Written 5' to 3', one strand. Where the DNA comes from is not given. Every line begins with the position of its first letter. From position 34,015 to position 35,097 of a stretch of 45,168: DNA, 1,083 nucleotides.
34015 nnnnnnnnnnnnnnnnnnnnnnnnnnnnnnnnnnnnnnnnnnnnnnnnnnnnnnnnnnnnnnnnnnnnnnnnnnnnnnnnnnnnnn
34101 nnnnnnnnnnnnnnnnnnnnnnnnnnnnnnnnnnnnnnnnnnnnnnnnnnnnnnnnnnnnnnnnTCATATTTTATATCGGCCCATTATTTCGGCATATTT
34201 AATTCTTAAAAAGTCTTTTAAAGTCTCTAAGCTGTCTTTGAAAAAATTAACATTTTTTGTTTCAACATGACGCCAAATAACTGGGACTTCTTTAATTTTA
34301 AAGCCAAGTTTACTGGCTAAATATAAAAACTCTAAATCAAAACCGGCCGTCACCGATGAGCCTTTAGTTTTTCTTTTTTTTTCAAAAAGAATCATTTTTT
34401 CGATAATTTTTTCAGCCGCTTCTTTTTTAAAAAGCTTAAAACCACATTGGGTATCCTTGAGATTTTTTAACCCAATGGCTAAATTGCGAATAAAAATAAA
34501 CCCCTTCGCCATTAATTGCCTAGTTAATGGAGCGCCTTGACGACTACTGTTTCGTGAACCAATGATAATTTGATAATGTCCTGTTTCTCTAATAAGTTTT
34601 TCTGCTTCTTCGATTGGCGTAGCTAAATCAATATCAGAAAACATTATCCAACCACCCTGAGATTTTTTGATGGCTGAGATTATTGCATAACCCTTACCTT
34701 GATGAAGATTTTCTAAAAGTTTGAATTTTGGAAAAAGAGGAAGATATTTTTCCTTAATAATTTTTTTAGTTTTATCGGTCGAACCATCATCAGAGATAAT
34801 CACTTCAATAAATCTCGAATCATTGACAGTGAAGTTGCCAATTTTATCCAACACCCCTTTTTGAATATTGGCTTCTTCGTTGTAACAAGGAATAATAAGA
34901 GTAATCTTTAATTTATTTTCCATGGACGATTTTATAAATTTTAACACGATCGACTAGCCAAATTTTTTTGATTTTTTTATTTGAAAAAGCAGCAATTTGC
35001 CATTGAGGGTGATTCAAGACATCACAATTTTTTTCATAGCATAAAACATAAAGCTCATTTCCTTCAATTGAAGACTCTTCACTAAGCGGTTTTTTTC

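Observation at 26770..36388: Twice-repeated triad module (family-B GT-C, lipid-sugar synthase GT2, ArnT-like GT-C) in one 9.6-kb minus-strand operon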

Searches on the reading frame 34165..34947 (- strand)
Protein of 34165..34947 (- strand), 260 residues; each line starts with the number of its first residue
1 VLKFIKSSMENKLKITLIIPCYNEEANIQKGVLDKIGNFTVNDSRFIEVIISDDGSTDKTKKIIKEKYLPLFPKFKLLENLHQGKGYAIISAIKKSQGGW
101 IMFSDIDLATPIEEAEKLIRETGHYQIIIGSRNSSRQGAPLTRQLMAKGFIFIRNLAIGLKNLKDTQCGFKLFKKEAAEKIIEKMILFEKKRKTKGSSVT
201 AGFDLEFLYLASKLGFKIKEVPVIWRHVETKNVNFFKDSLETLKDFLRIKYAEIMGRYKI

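Call 5: search_protein_families(library=pfam, proteins=[window:34165-34947:-], max_evalue=0.1)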
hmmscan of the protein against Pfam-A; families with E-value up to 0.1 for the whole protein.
window:34165-34947:- (260 aa): 3 families
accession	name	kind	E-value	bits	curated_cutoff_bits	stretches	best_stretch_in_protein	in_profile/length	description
PF00535.33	Glycos_transf_2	-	8.5e-22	78.3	23.3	1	17-181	2-167/168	Glycosyl transferase family 2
PF10111.15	Glyco_tranf_2_2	-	0.0079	16.1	27.3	1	16-66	1-49/276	Glycosyltransferase like family 2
PF09658.15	Cas_Csx9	-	0.036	13.7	25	1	110-214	114-217/377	CRISPR-associated protein (Cas_Csx9)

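Call 6: search_protein_families(library=ncbifam, proteins=[window:34165-34947:-], max_evalue=0.1)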
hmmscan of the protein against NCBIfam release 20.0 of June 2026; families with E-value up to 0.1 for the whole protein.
window:34165-34947:- (260 aa): 22 families
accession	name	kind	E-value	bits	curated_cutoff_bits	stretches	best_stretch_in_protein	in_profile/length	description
NF047588.1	GlcsyltransPgfSStrep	equivalog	4.1e-15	55.8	500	1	13-203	1-186/308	glycosyltransferase PgfS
NF007482.0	PRK10073.1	equivalog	5.9e-12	45.2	423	1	9-108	2-96/334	glycosyltransferase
NF038302.1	EPS_HpsE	equivalog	3.9e-11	42.5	300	1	14-107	2-96/307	hormogonium polysaccharide biosynthesis glycosyltransferase HpsE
TIGR03937.1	PgaC_IcaA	equivalog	6.3e-11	41.9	422.3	1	7-107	39-135/407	poly-beta-1,6-N-acetyl-D-glucosamine synthase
NF007986.1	PRK10714.1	equivalog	3e-10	39.6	529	1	13-177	6-168/316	undecaprenyl-phosphate 4-deoxy-4-formamido-L-arabinose transferase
TIGR04182.1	glyco_TIGR04182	equivalog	1.6e-09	37.6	325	1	15-182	2-160/293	S-layer glycoprotein N-glycosyltransferase AglJ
TIGR04283.1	glyco_like_mftF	equivalog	3.9e-09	36.4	182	1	15-116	1-91/221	TIGR04283 family arsenosugar biosynthesis glycosyltransferase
NF041391.1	DPhHxTase_Halo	equivalog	1.7e-08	33.7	375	1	21-181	3-153/213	dolichyl-phosphate hexose transferase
NF041875.1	EPS_EpsD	equivalog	1.9e-08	34.1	370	1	17-111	3-93/325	exopolysaccharide biosynthesis glycosyltransferase EpsD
NF010496.0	PRK13915.1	equivalog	1.9e-08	33.7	262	1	10-111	28-130/307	glucosyl-3-phosphoglycerate synthase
TIGR03111.1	glyc2_xrt_Gpos1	hypoth_equivalog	4.4e-08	32.4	363.95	1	12-107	48-141/439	TIGR03111 family XrtG-associated glycosyltransferase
NF058614.1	PPMAGASynPpgS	equivalog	6.7e-08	32.2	370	1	16-182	3-166/226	polyprenyl-phospho-N-acetylgalactosaminyl synthase PpgS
TIGR04242.1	nodulat_NodC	equivalog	9e-08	31.5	550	1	11-117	46-151/395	chitooligosaccharide synthase NodC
NF047683.1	TeichurnBiosyTuaG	equivalog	2.9e-06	27.1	400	1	10-118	3-107/252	teichuronic acid biosynthesis protein TuaG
NF050050.1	ProtGlycPglI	equivalog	8.4e-06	25.4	500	1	14-131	3-118/306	GalNAc(5)-diNAcBac-PP-undecaprenol beta-1,3-glucosyltransferase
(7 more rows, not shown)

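Call 38: search_solved_structures(query=window:34165-34923:-, max_evalue=0.001)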
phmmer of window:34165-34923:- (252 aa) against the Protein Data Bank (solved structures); distinct sequences matched with E-value up to 0.001: 20.
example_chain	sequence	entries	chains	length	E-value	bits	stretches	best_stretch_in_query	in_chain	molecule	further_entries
5mlz_A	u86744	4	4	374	2.1e-13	53.6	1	4-174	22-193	Dolichol monophosphate mannose synthase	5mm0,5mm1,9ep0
5eke_A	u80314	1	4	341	3.5e-09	39.8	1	5-200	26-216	Uncharacterized glycosyltransferase sll0501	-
5ekp_C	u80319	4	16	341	3.7e-09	39.7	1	5-200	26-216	Uncharacterized glycosyltransferase sll0501 | Glycosyltransferase sll0501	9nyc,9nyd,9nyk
9nye_A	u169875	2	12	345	3.8e-09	39.7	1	5-200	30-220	Glycosyltransferase sll0501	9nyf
2z87_A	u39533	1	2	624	4.2e-07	33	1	7-99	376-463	Chondroitin synthase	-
2z86_A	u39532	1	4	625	4.2e-07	33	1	7-99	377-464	Chondroitin synthase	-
9bhc_C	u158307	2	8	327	1.6e-06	31.1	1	6-165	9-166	Undecaprenyl-phosphate 4-deoxy-4-formamido-L-arabinose transferase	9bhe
8vxh_A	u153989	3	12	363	2.1e-06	30.7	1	6-164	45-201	Undecaprenyl-phosphate 4-deoxy-4-formamido-L-arabinose transferase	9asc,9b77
9hwj_A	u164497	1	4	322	2.7e-06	30.4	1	6-133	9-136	Undecaprenyl-phosphate 4-deoxy-4-formamido-L-arabinose transferase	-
5tze_C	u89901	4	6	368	1.7e-05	27.7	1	6-114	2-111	Glycosyl transferase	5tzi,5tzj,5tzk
3bcv_A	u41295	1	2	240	2e-05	27.5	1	6-181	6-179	Putative glycosyltransferase protein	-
5tz8_A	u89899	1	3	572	3.2e-05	26.8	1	6-113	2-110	Glycosyl transferase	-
5hea_A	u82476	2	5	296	5.7e-05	26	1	1-100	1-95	Putative glycosyltransferase (GalT1)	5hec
6yv7_B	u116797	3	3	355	0.00029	23.7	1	6-105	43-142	Glycosyl transferase, family 2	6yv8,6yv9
6yv7_A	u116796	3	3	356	0.00029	23.7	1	6-105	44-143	Glycosyl transferase, family 2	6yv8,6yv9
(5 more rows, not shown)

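Call 44: find_homologous_proteins(query=window:34165-34923:-, max_evalue=1e-10)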
Query window:34165-34923:- (252 aa): 6840 proteins with E <= 1e-10 among 8000 candidates; the best 120 are listed.
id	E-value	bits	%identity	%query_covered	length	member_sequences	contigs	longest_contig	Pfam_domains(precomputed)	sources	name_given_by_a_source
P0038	6.9e-160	548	100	100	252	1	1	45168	PF00535.33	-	-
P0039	2.0e-145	501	91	100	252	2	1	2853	PF00535.33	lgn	-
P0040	1.1e-142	492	88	100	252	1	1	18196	PF00535.33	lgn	-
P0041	2.5e-141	487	87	100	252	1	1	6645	PF00535.33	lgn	-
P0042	1.2e-138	478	87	100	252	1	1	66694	PF00535.33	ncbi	-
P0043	4.6e-126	437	78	100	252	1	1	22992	PF00535.33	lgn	-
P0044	8.8e-125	433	80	98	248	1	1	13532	PF10111.15,PF00535.33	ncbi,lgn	-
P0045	1.5e-124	432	79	98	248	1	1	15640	PF10111.15,PF00535.33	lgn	-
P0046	1.6e-123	429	79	98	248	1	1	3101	PF10111.15,PF00535.33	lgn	-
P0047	2.0e-123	429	79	98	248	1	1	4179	PF10111.15,PF00535.33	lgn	-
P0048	2.2e-122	425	77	98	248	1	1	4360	PF10111.15,PF00535.33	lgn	-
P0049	3.0e-122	425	77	100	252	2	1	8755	PF00535.33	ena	-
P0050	3.6e-122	424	78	99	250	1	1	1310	PF00535.33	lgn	-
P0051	3.1e-120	418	76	100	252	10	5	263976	PF10111.15,PF00535.33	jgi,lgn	jgi:glycosyltransferase involved in cell wall biosynthesis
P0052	9.1e-118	410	77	99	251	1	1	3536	PF10111.15,PF00535.33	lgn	-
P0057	1.5e-112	393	72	98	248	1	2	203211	PF00535.33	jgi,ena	-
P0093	1.7e-108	380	67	99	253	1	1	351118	PF00535.33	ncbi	-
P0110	1.9e-107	376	68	98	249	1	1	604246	PF10111.15,PF00535.33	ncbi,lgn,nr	ncbi:glycosyltransferase [Candidatus Roizmanbacteria bacterium]|nr:glycosyltransferase [Candidatus R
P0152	1.1e-104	367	67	98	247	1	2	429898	PF10111.15,PF00535.33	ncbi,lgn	-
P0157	1.9e-104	366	66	98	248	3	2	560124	PF00535.33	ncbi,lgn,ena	-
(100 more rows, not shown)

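Call 45: find_encoding_contigs(protein=P0110, flank=8000, max_places=1)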
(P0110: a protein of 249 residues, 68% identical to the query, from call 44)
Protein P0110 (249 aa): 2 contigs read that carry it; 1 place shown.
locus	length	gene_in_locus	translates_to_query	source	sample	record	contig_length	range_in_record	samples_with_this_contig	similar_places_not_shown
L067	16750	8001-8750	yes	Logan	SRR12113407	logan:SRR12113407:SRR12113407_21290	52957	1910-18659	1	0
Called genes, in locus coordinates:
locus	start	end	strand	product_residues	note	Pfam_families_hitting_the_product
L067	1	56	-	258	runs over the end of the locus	PF02673:BacA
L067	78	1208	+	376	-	PF13439:Glyco_transf_4, PF00534:Glycos_transf_1, PF13692:Glyco_trans_1_4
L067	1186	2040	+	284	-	PF01149:Fapy_DNA_glyco, PF06831:H2TH, PF06827:zf-FPG_IleRS (weak)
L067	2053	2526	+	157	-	PF00293:NUDIX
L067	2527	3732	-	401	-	PF12704:MacB_PCD, PF02687:FtsX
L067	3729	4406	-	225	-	PF25199:nSTAND_NTPase5 (faint), PF02463:SMC_N (faint), PF13555:AAA_29 (faint), PF00005:ABC_tran, PF13304:AAA_21 (faint)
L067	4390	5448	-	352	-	PF25990:Beta-barrel_YknX (faint)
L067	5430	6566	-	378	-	-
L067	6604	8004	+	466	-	PF13231:PMT_2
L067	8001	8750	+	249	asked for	PF00535:Glycos_transf_2, PF10111:Glyco_tranf_2_2 (weak)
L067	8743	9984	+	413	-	PF13231:PMT_2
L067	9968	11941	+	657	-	-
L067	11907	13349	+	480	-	PF13231:PMT_2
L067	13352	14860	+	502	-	PF13231:PMT_2 (weak)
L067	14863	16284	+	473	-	-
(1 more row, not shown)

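Call 46: find_encoding_contigs(protein=P0157, flank=8000, max_places=1)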
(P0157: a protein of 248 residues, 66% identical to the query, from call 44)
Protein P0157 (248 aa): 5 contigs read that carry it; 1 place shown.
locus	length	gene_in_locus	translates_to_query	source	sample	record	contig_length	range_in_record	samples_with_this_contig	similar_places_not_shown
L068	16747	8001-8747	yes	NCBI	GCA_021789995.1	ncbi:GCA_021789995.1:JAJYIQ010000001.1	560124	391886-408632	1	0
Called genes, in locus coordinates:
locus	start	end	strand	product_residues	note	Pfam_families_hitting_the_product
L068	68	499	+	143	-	PF00293:NUDIX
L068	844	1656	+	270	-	PF03372:Exo_endo_phos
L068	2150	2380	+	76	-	-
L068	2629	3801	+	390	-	PF13439:Glyco_transf_4, PF00534:Glycos_transf_1, PF13692:Glyco_trans_1_4, PF13524:Glyco_trans_1_2 (weak)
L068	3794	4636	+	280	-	PF01149:Fapy_DNA_glyco, PF06831:H2TH, PF06827:zf-FPG_IleRS (weak)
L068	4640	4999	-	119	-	PF18917:LiaI-LiaF-like_TM1, PF22570:LiaF-TM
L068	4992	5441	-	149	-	PF04024:PspC, PF18917:LiaI-LiaF-like_TM1, PF22570:LiaF-TM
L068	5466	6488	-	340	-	PF13231:PMT_2 (weak)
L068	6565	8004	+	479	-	PF13231:PMT_2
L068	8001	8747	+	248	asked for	PF00535:Glycos_transf_2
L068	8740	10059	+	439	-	-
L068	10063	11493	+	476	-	-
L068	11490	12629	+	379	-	PF13231:PMT_2 (weak)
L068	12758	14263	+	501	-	PF13231:PMT_2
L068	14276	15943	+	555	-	-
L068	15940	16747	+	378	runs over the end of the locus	-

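Call 47: find_encoding_contigs(protein=P0093, flank=8000, max_places=1)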
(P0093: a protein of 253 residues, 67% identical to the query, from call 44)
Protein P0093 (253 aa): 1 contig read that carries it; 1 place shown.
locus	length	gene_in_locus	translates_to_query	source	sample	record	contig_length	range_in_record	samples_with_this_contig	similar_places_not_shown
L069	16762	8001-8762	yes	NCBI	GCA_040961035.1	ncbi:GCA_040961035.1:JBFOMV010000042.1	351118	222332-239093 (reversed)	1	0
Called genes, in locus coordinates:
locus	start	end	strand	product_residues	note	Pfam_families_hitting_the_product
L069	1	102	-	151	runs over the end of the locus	-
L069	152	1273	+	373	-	PF13439:Glyco_transf_4, PF00534:Glycos_transf_1, PF20706:GT4-conflict (weak), PF13692:Glyco_trans_1_4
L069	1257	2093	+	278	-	PF01149:Fapy_DNA_glyco, PF06831:H2TH, PF06827:zf-FPG_IleRS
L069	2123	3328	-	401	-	PF12704:MacB_PCD, PF02687:FtsX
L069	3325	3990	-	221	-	PF02463:SMC_N, PF00005:ABC_tran, PF13304:AAA_21 (faint)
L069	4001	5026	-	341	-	PF25940:LcnD_C (weak), PF25990:Beta-barrel_YknX (weak), PF25989:YknX_C (weak)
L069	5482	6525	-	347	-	-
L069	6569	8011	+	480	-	PF13231:PMT_2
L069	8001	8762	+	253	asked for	PF00535:Glycos_transf_2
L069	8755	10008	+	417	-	PF13231:PMT_2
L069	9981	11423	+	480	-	-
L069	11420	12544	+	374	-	PF13231:PMT_2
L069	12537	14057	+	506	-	PF13231:PMT_2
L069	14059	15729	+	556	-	-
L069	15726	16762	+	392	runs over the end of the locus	-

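Call 68: predict_structure(alignment_id=A3)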
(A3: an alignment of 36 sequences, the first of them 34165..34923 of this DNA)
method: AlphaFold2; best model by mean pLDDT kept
length: 252 residues; sequences in the alignment: 36
mean_pLDDT: 84.4   pTM: 0.85
mean pLDDT of the five models: 84.4, 83.2, 82.7, 81.7, 81.5
residues with pLDDT >= 90: 130; 70-90: 75; 50-70: 42; < 50: 5
segments of 3 or more residues with pLDDT < 50: none
pLDDT, mean of each block of 10 residues (from residue 1): 80 92 95 96 95 97 97 87 95 92 93 95 70 68 72 71 94 88 55 77 92 83 59 80 87 78
secondary structure, 60 per line:
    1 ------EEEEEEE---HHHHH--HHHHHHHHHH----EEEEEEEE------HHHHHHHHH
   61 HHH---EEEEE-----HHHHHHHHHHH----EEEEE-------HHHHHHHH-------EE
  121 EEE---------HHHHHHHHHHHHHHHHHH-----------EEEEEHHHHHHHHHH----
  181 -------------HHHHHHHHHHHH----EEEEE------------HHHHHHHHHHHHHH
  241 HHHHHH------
elements in order: E7-13 H17-21 H24-33 E38-45 H52-63 E67-71 H77-87 E92-96 H104-111 E119-123 H133-150 E162-166 H167-176 H194-205 E210-214 H227-246

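Call 71: fold_search(model_id=the predicted structure, library=pdb)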
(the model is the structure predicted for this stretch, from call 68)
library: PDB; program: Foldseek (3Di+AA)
matches with E <= 10: 1041; with E <= 0.001: 291
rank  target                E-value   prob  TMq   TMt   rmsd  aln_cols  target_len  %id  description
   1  5mlz                  1.9e-14  1.00  0.71  0.52   4.5       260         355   25  Dolichyl phosphate mannose synthase in complex with GDP and Mg2+ (released 2017-08-09)
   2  9ep0                  7.5e-14  1.00  0.71  0.53   4.5       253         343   26  Dolichyl phosphate mannose synthase in complex with donor (GDP-Man) and traces of acceptor (Dol55P) and product (Dol55P- (released 2025-10-01)
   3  5mm1                  1.9e-13  1.00  0.72  0.53   4.5       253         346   25  Dolichyl phosphate mannose synthase in complex with GDP and dolichyl phosphate mannose (released 2017-08-09)
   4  9nyd_C                3.6e-13  1.00  0.70  0.59   4.9       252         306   23  Cryo-EM structure of the glycosyltransferase GtrB in the pre-catalysis and product-bound state (released 2025-12-17)
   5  9bhc_B                9.8e-13  1.00  0.70  0.58   3.4       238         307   18  Salmonella undecaprenyl-phosphate 4-deoxy-4-formamido-L-arabinose transferase (ArnC) (released 2025-02-12)
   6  9nyc_A                1.2e-12  1.00  0.72  0.59   3.9       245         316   24  Cryo-EM structure of the glycosyltransferase GtrB in the substrate-bound state (released 2025-12-17)
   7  9nyf_A                1.3e-12  1.00  0.67  0.56   4.4       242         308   22  Cryo-EM structure of the glycosyltransferase GtrB (tetramer volume) (released 2025-12-17)
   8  9nyd_B                2.0e-12  1.00  0.66  0.56   5.4       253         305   23  Cryo-EM structure of the glycosyltransferase GtrB in the pre-catalysis and product-bound state (released 2025-12-17)
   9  9asc_A                3.2e-12  1.00  0.70  0.57   4.0       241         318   17  Cryo-EM Structure of the Glycosyltransferase ArnC from Salmonella enterica in the UDP-bound State Determined on Talos  (released 2025-02-05)
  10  9bhc_A                3.5e-12  1.00  0.71  0.59   3.2       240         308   18  Salmonella undecaprenyl-phosphate 4-deoxy-4-formamido-L-arabinose transferase (ArnC) (released 2025-02-12)
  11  9nyd_A                3.9e-12  1.00  0.67  0.56   5.1       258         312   21  Cryo-EM structure of the glycosyltransferase GtrB in the pre-catalysis and product-bound state (released 2025-12-17)
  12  8vxh_A                4.7e-12  1.00  0.69  0.57   3.6       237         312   20  Cryo-EM Structure of the Glycosyltransferase ArnC from Salmonella enterica in the Apo State Determined on Talos Arctic (released 2025-02-05)
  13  9b77_A                2.0e-11  1.00  0.69  0.57   3.6       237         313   20  Cryo-EM Structure of the Glycosyltransferase ArnC from Salmonella enterica in the Apo State Determined on Krios micros (released 2025-02-05)
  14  9hwj_A                2.3e-11  1.00  0.66  0.56   8.0       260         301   17  Structure of Undecaprenyl-phosphate 4-deoxy-4-formamido-L-arabinose transferase embedded in nanodisc (released 2026-01-14)
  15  9bhe_B                2.7e-11  1.00  0.69  0.57   4.7       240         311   17  Salmonella undecaprenyl-phosphate 4-deoxy-4-formamido-L-arabinose transferase (ArnC) bound to UDP (released 2025-02-12)
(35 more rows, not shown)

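Call 75: find_encoding_contigs(protein=P0152, flank=8000, max_places=1)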
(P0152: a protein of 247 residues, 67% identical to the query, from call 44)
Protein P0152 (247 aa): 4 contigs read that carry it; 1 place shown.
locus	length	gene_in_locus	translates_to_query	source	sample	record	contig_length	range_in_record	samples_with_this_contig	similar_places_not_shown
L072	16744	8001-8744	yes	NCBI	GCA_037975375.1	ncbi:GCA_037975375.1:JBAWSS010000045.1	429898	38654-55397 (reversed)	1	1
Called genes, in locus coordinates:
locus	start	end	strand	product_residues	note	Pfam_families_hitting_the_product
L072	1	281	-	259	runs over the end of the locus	PF02673:BacA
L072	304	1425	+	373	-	PF13439:Glyco_transf_4 (weak), PF20706:GT4-conflict (weak), PF00534:Glycos_transf_1, PF13692:Glyco_trans_1_4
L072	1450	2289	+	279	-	PF01149:Fapy_DNA_glyco, PF06831:H2TH, PF06827:zf-FPG_IleRS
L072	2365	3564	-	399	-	PF12704:MacB_PCD, PF02687:FtsX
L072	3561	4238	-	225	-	PF00005:ABC_tran, PF13304:AAA_21 (faint)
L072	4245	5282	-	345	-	PF25940:LcnD_C (weak)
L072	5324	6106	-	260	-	-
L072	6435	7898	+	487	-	PF13231:PMT_2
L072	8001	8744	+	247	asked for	PF00535:Glycos_transf_2, PF10111:Glyco_tranf_2_2 (weak)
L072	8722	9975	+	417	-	PF13231:PMT_2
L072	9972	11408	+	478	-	PF02366:PMT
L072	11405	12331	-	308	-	PF00535:Glycos_transf_2, PF10111:Glyco_tranf_2_2 (weak)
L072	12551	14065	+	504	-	PF13231:PMT_2 (weak)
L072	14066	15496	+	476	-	-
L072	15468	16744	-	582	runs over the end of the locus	PF10131:PTPS_related (weak), PF20176:DUF6541 (weak)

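Call 76: find_encoding_contigs(protein=P0057, flank=8000, max_places=1)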
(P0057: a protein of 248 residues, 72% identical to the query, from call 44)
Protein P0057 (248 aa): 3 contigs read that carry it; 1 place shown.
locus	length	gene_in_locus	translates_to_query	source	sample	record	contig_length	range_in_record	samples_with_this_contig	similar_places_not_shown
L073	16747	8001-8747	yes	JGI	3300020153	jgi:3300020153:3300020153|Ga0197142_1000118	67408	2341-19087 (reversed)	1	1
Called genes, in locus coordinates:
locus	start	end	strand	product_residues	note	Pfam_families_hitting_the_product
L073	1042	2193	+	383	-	PF13439:Glyco_transf_4, PF00534:Glycos_transf_1, PF13692:Glyco_trans_1_4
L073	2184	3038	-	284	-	PF01149:Fapy_DNA_glyco, PF06831:H2TH, PF06827:zf-FPG_IleRS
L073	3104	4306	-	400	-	PF12704:MacB_PCD, PF02687:FtsX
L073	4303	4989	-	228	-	PF02463:SMC_N, PF00005:ABC_tran, PF13304:AAA_21 (faint)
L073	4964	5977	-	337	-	PF25990:Beta-barrel_YknX (faint), PF25989:YknX_C (faint)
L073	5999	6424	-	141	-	PF22381:Staph_reg_Sar_Rot, PF01047:MarR, PF12802:MarR_2, PF13463:HTH_27 (weak)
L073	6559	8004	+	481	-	PF13231:PMT_2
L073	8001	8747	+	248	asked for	PF00535:Glycos_transf_2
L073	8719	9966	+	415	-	PF13231:PMT_2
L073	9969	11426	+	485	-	-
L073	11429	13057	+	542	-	PF13231:PMT_2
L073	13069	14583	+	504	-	PF13231:PMT_2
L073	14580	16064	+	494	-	-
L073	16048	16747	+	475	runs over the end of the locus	PF01943:Polysacc_synt, PF13440:Polysacc_synt_3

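Call 83: search_protein_families(library=pfam, proteins=[L069:11318-12544:+, L068:11397-12629:+], max_evalue=0.1)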
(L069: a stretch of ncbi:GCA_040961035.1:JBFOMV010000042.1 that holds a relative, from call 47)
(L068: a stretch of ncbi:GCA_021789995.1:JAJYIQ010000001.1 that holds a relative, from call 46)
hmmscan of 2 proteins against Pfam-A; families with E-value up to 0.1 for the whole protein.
L069:11318-12544:+ (408 aa): 1 family
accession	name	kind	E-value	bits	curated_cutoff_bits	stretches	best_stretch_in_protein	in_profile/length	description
PF13231.12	PMT_2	-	2.1e-08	35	26.1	1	110-261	1-154/160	Dolichyl-phosphate-mannose-protein mannosyltransferase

L068:11397-12629:+ (410 aa): 1 family
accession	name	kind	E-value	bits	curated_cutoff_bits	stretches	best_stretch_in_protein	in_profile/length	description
PF13231.12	PMT_2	-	2.1e-06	28.5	26.1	1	107-265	1-160/160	Dolichyl-phosphate-mannose-protein mannosyltransferase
